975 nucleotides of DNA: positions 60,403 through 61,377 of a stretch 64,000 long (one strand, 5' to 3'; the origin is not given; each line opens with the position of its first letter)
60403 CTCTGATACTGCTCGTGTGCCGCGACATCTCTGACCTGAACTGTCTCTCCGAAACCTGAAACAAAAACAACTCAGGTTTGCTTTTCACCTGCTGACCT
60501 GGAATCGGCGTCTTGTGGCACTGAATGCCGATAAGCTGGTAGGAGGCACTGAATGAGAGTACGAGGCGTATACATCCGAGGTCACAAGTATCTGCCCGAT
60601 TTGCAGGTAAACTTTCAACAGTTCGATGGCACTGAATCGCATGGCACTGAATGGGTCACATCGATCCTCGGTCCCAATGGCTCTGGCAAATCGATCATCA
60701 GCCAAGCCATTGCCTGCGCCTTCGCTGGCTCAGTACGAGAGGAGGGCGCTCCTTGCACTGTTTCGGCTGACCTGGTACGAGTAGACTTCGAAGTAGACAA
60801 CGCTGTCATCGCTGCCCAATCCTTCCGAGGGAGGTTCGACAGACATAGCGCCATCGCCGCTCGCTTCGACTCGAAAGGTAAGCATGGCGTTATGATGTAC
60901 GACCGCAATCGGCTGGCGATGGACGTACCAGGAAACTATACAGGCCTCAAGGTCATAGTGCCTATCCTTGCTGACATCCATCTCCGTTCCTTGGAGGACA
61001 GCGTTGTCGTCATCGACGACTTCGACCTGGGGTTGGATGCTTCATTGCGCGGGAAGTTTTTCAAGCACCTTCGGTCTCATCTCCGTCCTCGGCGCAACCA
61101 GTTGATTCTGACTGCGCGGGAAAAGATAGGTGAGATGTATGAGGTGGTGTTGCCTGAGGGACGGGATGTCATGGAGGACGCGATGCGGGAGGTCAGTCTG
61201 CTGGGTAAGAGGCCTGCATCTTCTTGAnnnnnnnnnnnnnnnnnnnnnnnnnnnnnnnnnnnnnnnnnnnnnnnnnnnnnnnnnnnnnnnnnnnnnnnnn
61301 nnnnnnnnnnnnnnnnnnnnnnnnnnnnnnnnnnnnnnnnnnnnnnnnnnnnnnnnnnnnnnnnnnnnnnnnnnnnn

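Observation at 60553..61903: Compact ABC-type ATPase converging on and overlapping a degenerate Fic/Doc-like gene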

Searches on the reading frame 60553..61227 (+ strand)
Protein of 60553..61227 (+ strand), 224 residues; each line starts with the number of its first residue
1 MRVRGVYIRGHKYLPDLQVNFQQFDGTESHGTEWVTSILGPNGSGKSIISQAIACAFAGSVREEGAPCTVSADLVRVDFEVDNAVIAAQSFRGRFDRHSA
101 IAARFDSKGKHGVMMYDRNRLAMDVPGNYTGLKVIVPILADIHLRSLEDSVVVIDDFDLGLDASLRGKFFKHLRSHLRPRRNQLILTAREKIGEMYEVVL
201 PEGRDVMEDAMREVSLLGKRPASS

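Call 3: search_protein_families(library=pfam, proteins=[window:60553-61227:+], max_evalue=1)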
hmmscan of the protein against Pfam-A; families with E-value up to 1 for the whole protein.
window:60553-61227:+ (224 aa): 12 families
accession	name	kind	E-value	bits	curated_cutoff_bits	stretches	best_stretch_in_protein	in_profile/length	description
PF13304.12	AAA_21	-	1.3e-08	35.7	27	2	35-57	1-23/304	AAA domain, putative AbiEii toxin, Type IV TA system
PF02463.25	SMC_N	-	7.1e-07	29.3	40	1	20-57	9-48/220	RecF/RecN/SMC N terminal domain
PF13476.12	AAA_23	-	2.5e-06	28.7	27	1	17-84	13-68/201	AAA domain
PF13555.12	AAA_29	-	0.0018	18.5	27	1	19-57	7-46/61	P-loop containing region of AAA domain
PF25199.1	nSTAND_NTPase5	-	0.0048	17.2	34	1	31-58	39-66/145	Novel STAND NTPase 5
PF13175.12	AAA_15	-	0.0057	16.8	32.1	1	1-59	1-49/374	AAA ATPase domain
PF00005.33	ABC_tran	-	0.013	16.5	25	1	34-56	12-34/137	ABC transporter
PF20720.3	nSTAND3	-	0.016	15.3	27.2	0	38-59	22-43/155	Novel STAND NTPase 3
PF13401.12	AAA_22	-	0.029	15.1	27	1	36-190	8-124/130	AAA domain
PF05729.18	NACHT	-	0.16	12.2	26.7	0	37-60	4-27/167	NACHT domain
PF13166.12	AAA_13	-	0.19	10.8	36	1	24-67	7-50/713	AAA domain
PF13191.12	AAA_16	-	0.29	12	32.6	0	31-106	23-103/167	AAA ATPase domain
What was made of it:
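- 60553..61227 (+): Miniature ABC/SMC-head-type P-loop protein, 224 aa. Walker A is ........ (residues 40-47) and Walker B is VVVIDD (150-155). Catalytic Glu->Asp, signature SxGE->YTGL, H-loop His->Arg189. Pfam AAA_21 and AAA_23 above gathering (call 3).
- Checked: The ATPase passes the Pfam gathering score for AAA_21 (35.7 vs 27 bits) and AAA_23 (28.7 vs 27) (call 3).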

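Call 4: search_protein_families(library=phrogs, proteins=[window:60553-61227:+], max_evalue=1)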
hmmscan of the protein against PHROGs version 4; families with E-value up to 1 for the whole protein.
window:60553-61227:+ (224 aa): 11 families
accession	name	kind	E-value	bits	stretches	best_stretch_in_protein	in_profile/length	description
phrog_3940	-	unknown function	6.8e-06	26.1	1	20-111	12-85/537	-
phrog_8323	-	unknown function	0.001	18.7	1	3-59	51-97/623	-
phrog_1499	-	unknown function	0.0059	16.9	1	30-84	22-77/427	-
phrog_19212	-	unknown function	0.0091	15.6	1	1-83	1-71/550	-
phrog_5836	-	unknown function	0.033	13.1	1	21-54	38-69/1071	-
phrog_293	-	moron, auxiliary metabolic gene and host takeover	0.062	12.2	1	35-56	165-186/1058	ABC transporter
phrog_906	-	DNA, RNA and nucleotide metabolism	0.076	12.7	1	32-59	526-553/872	DNA polymerase/primase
phrog_7507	-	unknown function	0.12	12.6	1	32-54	23-45/483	-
phrog_9802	-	unknown function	0.18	11.8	0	130-188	258-322/438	-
phrog_4747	-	unknown function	0.29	11.1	1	34-60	23-49/610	-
phrog_25246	-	moron, auxiliary metabolic gene and host takeover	0.39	10.1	0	11-52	74-112/616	ABC transporter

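Call 5: search_protein_families(library=padloc, proteins=[window:60553-61227:+], max_evalue=1)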
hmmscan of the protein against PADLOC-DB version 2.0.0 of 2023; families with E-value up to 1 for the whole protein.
window:60553-61227:+ (224 aa): 53 families (the best 25 are shown)
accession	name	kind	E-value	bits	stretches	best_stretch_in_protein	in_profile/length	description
PDLC02980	AriA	-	2.1e-10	39.1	2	35-58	1-24/304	-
PDLC04135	mad3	-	3.2e-09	34.8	2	27-61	23-50/374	mads_3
PDLC02335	AbiLi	-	2.6e-06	24.8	1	35-187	78-234/326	AbiLi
PDLC00292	PtuA1|PtuA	-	3.1e-06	23.9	1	5-66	311-368/726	AAA ATPase domain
PDLC00295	PtuA1|PtuA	-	7.8e-06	23.2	1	3-60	3-59/451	AAA ATPase domain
PDLC00289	PtuA1|PtuA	-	2.3e-05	21.6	1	1-78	1-74/404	AAA ATPase domain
PDLC00293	PtuA1|PtuA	-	3.8e-05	20.8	1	1-58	1-50/527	AAA ATPase domain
PDLC02914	ATPase-Toprim_I-B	-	7.3e-05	20.1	1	150-187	204-241/443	-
PDLC02979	AriA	-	0.00035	18.5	1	1-56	1-46/373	-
PDLC00269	PtuA1|PtuA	-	0.00035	17.9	1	3-62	3-61/446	AAA ATPase domain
PDLC02981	AriAB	-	0.00036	17.3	2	20-57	10-47/694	-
PDLC04140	mad8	-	0.0004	18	1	36-95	30-78/314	mads_8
PDLC04149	HEC-04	-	0.00055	16.7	1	12-58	25-72/494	-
PDLC03860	LmuB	-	0.00055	16.6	1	35-85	28-77/565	-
PDLC00288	PtuA1|PtuA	-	0.00074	16.2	1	3-80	314-388/733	AAA ATPase domain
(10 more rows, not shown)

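Call 11: search_dna_similar(query=window:60553-61227:+, collection=phages, mode=protein)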
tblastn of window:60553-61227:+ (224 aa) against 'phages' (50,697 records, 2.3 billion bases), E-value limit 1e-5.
No match.

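Call 15: find_homologous_proteins(query=window:60553-61227:+)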
Query window:60553-61227:+ (224 aa): 2 proteins with E <= 0.001 among 382 candidates.
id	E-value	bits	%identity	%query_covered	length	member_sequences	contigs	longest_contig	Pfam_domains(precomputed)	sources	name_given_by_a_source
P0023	4.1e-143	492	99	100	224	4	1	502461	PF13476.13,PF02463.26,PF13304.13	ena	-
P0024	1.2e-22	99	33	92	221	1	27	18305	-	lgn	-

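Call 26: find_homologous_proteins(query=A2, max_evalue=0.01)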
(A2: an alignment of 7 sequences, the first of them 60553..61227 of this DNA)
Query A2 (7 sequences) (224 aa, profile of the alignment): 15 proteins with E <= 0.01 among 8000 candidates.
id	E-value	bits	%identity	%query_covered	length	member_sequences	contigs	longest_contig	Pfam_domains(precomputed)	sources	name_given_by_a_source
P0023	2.1e-78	281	99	100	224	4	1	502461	PF13476.13,PF02463.26,PF13304.13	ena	-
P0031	1.3e-69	252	28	86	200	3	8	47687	PF13476.13,PF13555.13,PF02463.26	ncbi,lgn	-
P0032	1.4e-63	232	24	95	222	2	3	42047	PF13476.13,PF02463.26,PF13304.13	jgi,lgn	-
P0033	1.8e-53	199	26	99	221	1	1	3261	PF13476.13,PF05729.19,PF02463.26,PF13304.13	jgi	jgi:predicted ATPase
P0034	1.7e-16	78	27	46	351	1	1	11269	PF13514.13,PF00005.34,PF13175.13,PF13476.13,PF02463.26,PF13304.13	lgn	-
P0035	5.2e-12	64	28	42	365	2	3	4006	PF13514.13,PF13175.13,PF13476.13,PF13555.13,PF02463.26,PF13304.13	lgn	-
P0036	6.5e-11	60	23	37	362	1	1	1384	PF13514.13,PF13175.13,PF13476.13,PF13555.13,PF02463.26,PF13304.13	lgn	-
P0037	7.1e-8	50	32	26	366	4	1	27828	PF00005.34,PF13175.13,PF13555.13,PF02463.26,PF13304.13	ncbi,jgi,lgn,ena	-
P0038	5.7e-7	47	31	28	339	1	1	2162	PF00005.34,PF13175.13,PF13476.13,PF02463.26,PF13304.13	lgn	-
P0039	6.9e-6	44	31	26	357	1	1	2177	PF00005.34,PF13175.13,PF02463.26,PF13304.13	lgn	-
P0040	4.3e-4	38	32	10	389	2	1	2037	PF13175.13,PF13476.13,PF02463.26,PF13304.13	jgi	jgi:predicted ATP-dependent endonuclease of OLD family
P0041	5.4e-4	38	31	23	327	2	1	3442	PF13175.13,PF13476.13,PF02463.26,PF13304.13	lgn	-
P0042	5.9e-4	37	31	23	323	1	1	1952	PF13175.13,PF13476.13,PF02463.26,PF13304.13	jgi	jgi:predicted ATPase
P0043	1.0e-3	37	30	24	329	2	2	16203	PF13175.13,PF13476.13,PF02463.26,PF13304.13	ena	-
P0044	4.3e-3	35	30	22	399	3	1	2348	PF00005.34,PF13476.13,PF13555.13,PF00004.36,PF13401.13,PF02463.26,PF13304.13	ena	-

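Call 31: search_solved_structures(query=A2, max_evalue=1, show_alignments=2)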
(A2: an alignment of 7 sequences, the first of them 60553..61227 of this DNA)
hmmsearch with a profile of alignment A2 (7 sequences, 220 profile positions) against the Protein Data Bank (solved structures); distinct sequences matched with E-value up to 1: 343 (the best 60 are shown).
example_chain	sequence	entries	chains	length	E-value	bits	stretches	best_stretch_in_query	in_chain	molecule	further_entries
6c2u_A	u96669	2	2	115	9.7e-07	31.8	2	27-66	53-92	phosphate-loop protein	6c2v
1e69_A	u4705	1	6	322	2e-06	30.7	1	1-60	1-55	CHROMOSOME SEGREGATION SMC PROTEIN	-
5h68_A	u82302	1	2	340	8.4e-06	28.7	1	28-58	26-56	Chromosome partition protein Smc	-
3zgx_A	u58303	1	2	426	1.5e-05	27.9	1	28-55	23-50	CHROMOSOME PARTITION PROTEIN SMC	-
5xg3_A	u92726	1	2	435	2.3e-05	27.3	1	28-55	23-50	Chromosome partition protein Smc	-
6ha8_V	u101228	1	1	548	7e-05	25.7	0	30-49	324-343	Nucleotide-binding protein ExpZ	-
3aux_A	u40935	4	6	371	7.5e-05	25.6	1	29-80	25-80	DNA double-strand break repair rad50 ATPase | DNA double-strand break repair Rad50 ATPase,DNA double-strand break repair Rad50 ATPase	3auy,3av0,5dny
5f3w_B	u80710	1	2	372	7.6e-05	25.6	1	29-80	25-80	DNA double-strand break repair Rad50 ATPase,DNA double-strand break repair Rad50 ATPase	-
1us8_A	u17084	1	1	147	0.0003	23.6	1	1-55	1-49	DNA DOUBLE-STRAND BREAK REPAIR RAD50 ATPASE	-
1f2t_A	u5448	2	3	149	0.00031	23.6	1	1-55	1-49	RAD50 ABC-ATPASE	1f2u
1ii8_A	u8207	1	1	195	0.00047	23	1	1-55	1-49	Rad50 ABC-ATPase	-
3qkr_A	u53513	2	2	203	0.00051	22.9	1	1-55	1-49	DNA double-strand break repair rad50 ATPase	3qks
3j15_B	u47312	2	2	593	0.00062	22.6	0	14-50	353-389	ABC transporter ATP-binding protein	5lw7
3bk7_A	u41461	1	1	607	0.00068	22.5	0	14-50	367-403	ABC transporter ATP-binding protein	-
4nci_A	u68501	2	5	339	0.00071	22.4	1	1-55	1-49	DNA double-strand break repair Rad50 ATPase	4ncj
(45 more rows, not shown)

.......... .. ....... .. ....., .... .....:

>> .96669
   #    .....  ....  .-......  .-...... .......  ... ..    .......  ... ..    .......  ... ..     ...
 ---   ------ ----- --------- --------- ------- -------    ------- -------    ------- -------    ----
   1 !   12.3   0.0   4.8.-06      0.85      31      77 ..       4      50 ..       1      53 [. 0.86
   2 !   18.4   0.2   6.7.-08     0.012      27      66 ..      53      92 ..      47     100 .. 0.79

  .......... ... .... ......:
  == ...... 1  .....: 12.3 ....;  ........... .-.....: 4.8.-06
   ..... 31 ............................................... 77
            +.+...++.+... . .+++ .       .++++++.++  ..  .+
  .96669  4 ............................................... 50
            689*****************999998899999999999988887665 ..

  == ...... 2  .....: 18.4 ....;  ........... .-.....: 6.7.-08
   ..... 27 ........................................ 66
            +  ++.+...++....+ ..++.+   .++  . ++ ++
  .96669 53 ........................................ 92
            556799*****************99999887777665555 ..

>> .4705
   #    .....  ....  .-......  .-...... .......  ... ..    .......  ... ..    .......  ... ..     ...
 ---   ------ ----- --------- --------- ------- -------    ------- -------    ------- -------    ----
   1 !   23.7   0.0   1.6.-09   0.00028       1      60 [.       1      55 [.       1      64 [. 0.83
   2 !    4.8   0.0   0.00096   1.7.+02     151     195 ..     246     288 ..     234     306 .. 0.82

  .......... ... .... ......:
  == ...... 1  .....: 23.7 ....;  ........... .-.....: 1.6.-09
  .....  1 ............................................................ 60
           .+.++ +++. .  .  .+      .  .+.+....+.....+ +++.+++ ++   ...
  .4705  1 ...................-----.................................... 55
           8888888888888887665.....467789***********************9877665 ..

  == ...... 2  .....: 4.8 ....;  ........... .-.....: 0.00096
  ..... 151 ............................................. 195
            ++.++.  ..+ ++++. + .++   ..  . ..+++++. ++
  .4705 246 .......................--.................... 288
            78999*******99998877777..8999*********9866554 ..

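Call 38: predict_structure(alignment_id=A3)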
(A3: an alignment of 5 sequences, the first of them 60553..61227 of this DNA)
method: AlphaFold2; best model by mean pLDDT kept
length: 224 residues; sequences in the alignment: 5
mean_pLDDT: 77.9   pTM: 0.78
mean pLDDT of the five models: 77.9, 75.8, 72.8, 62.2, 55.9
residues with pLDDT >= 90: 44; 70-90: 122; 50-70: 45; < 50: 13
segments of 3 or more residues with pLDDT < 50: 24-30, 220-224
pLDDT, mean of each block of 10 residues (from residue 1): 91 86 50 80 89 91 72 91 88 85 68 82 57 76 79 89 86 86 90 81 58 55 43
secondary structure, 60 per line:
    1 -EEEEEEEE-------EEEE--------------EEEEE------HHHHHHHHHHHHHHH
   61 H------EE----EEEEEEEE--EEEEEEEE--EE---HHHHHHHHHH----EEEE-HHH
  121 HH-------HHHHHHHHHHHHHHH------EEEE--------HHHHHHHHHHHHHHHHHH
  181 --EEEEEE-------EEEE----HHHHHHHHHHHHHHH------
elements in order: E2-9 E17-20 E35-39 H46-61 E74-81 E84-91 H99-108 E113-116 H118-122 H130-144 E151-154 H163-180 E183-188 E196-199 H204-218
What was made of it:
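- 61193..61227 (.): 35-bp 3'-to-3' overlap of the two coding regions. It covers the unconserved, low-confidence C-terminal tail of the ATPase and the conserved C-terminus of Fic. ATPase tail pLDDT about 43 (call 38).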

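Call 41: fold_search(model_id=the predicted structure, library=pdb)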
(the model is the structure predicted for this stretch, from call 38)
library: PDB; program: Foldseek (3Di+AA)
matches with E <= 10: 1370; with E <= 0.001: 80
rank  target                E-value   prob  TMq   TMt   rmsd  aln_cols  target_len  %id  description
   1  1e69_A                3.1e-07  1.00  0.48  0.42  10.4       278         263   19  SMC head domain from Thermotoga maritima (released 2000-08-09)
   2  9e91_A                2.6e-06  1.00  0.61  0.37   7.2       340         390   12  Ec83 Retron PtuA Dimer bound to ATP (released 2025-07-02)
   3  9e90_C                1.4e-05  1.00  0.60  0.31   7.1       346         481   12  Ec83 Retron PtuA/PtuB (2-1) complex bound to ATP (released 2025-07-02)
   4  9vhl_D                1.4e-05  1.00  0.51  0.30   9.6       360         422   12  cryoEM structure of retron-Eco7 complex (form II) (released 2026-01-07)
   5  8eea_C                1.4e-05  1.00  0.50  0.28  13.7       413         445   13  Structure of E.coli Septu (PtuAB) complex (released 2023-12-27)
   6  9vhe_C                1.5e-05  1.00  0.59  0.41   7.9       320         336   15  cryoEM structure of retron-Eco7 complex (released 2025-12-31)
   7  3gfo                  2.0e-05  1.00  0.45  0.41  13.7       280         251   16  Structure of cbiO1 from clostridium perfringens: Part of the ABC transporter complex cbiONQ. (released 2009-03-24)
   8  5x41_C                2.0e-05  1.00  0.38  0.33   8.2       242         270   14  3.5A resolution structure of a cobalt energy-coupling factor transporter using LCP method-CbiMQO (released 2017-04-19)
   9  9e91_B                2.2e-05  1.00  0.64  0.39   6.2       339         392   12  Ec83 Retron PtuA Dimer bound to ATP (released 2025-07-02)
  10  9o4a_A                2.7e-05  1.00  0.57  0.30   7.4       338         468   10  Ec83 Retron PtuAB mutant complex (released 2025-07-02)
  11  9o4a_B                3.0e-05  1.00  0.59  0.30   8.5       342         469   13  Ec83 Retron PtuAB mutant complex (released 2025-07-02)
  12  8eea_B                3.6e-05  1.00  0.47  0.30  10.8       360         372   13  Structure of E.coli Septu (PtuAB) complex (released 2023-12-27)
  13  9e90_A                4.6e-05  1.00  0.58  0.29   7.1       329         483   12  Ec83 Retron PtuA/PtuB (2-1) complex bound to ATP (released 2025-07-02)
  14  8ee4_F                4.9e-05  1.00  0.51  0.31  13.5       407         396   13  Structure of PtuA (released 2024-01-03)
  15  8g4c_B                4.9e-05  1.00  0.36  0.33  12.0       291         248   13  BceABS ATPgS high res TM (released 2023-06-21)
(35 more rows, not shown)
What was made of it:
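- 60553..61227 (+): AF2 pLDDT 78, with Foldseek top hits SMC head 1e69 and PtuA (calls 38, 41).
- The ATPase resembles the heads of PtuA, AriA, AbiL and OLD-type defence ATPases (calls 5, 41).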

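Call 58: search_protein_families(library=ncbifam, proteins=[window:60553-61227:+], max_evalue=0.01)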
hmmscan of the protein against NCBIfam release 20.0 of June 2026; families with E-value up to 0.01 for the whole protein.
window:60553-61227:+ (224 aa): 6 families
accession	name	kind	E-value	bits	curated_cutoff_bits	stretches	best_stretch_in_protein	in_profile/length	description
TIGR01978.1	sufC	equivalog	0.00026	20.5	212.8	0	35-57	28-50/243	Fe-S cluster assembly ATPase SufC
TIGR00611.2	recf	equivalog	0.0018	17.5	172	0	20-59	8-47/339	DNA replication/repair protein RecF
NF010680.0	PRK14079.1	equivalog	0.0019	17.3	386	0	18-63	8-53/349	recombination protein F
TIGR02168.1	SMC_prok_B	equivalog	0.0031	15.3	567.35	1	35-53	25-43/1181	chromosome segregation protein SMC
NF006746.0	PRK09270.1-5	subfamily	0.0043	16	250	1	34-109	22-86/210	nucleoside/nucleotide kinase family protein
NF040873.1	AztA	equivalog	0.0055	16.3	220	0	34-56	19-41/191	zinc ABC transporter ATP-binding protein AztA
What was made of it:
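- The ATPase N-terminus is SMC/RecF/Rad50-like (calls 3, 31, 58).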

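Call 93: find_encoding_contigs(protein=P0033, flank=4000, max_places=2)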
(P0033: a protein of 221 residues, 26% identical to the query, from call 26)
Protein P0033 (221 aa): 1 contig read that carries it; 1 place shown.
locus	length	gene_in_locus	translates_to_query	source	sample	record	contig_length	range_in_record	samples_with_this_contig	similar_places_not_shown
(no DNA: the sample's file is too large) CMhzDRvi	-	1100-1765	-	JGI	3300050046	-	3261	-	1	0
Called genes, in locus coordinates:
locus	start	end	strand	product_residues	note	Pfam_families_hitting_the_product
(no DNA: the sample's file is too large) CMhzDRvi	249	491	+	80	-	-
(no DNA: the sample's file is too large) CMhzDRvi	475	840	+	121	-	-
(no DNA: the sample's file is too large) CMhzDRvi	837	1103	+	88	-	-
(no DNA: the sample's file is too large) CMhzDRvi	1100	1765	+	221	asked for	PF13476:AAA_23 (weak), PF02463:SMC_N (faint), PF05729:NACHT (faint), PF13304:AAA_21 (faint)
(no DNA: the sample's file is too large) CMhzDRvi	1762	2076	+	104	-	-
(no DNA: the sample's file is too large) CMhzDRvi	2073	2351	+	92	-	-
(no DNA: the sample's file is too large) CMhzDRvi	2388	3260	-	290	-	?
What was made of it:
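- Tried and rejected: The P0033 context came without DNA (call 93).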

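Call 94: find_encoding_contigs(protein=P0034, flank=5000, max_places=2)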
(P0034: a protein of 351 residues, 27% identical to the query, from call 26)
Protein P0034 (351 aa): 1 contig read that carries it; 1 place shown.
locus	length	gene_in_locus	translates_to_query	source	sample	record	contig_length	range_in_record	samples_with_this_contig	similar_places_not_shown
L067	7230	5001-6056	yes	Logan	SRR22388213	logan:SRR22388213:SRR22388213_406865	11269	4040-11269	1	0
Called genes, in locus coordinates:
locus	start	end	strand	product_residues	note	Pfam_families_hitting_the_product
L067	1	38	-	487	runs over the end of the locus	PF27537:HoxH, PF00374:NiFeSe_Hases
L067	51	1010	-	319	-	PF01058:Oxidored_q6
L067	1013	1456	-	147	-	PF02662:FlpD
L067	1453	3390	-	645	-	PF01946:Thi4 (weak), PF00890:FAD_binding_2, PF01266:DAO, PF12831:FAD_oxidored, PF13450:NAD_binding_8, PF12838:Fer4_7, PF13187:Fer4_9, PF14697:Fer4_21, +9 more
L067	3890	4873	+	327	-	PF00884:Sulfatase (weak), PF01663:Phosphodiest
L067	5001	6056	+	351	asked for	PF02463:SMC_N (weak), PF13175:AAA_15, PF13476:AAA_23, PF13514:AAA_27 (weak), PF00005:ABC_tran (faint), PF02463:SMC_N (weak), PF13304:AAA_21, PF13175:AAA_15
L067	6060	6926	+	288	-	-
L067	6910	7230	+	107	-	?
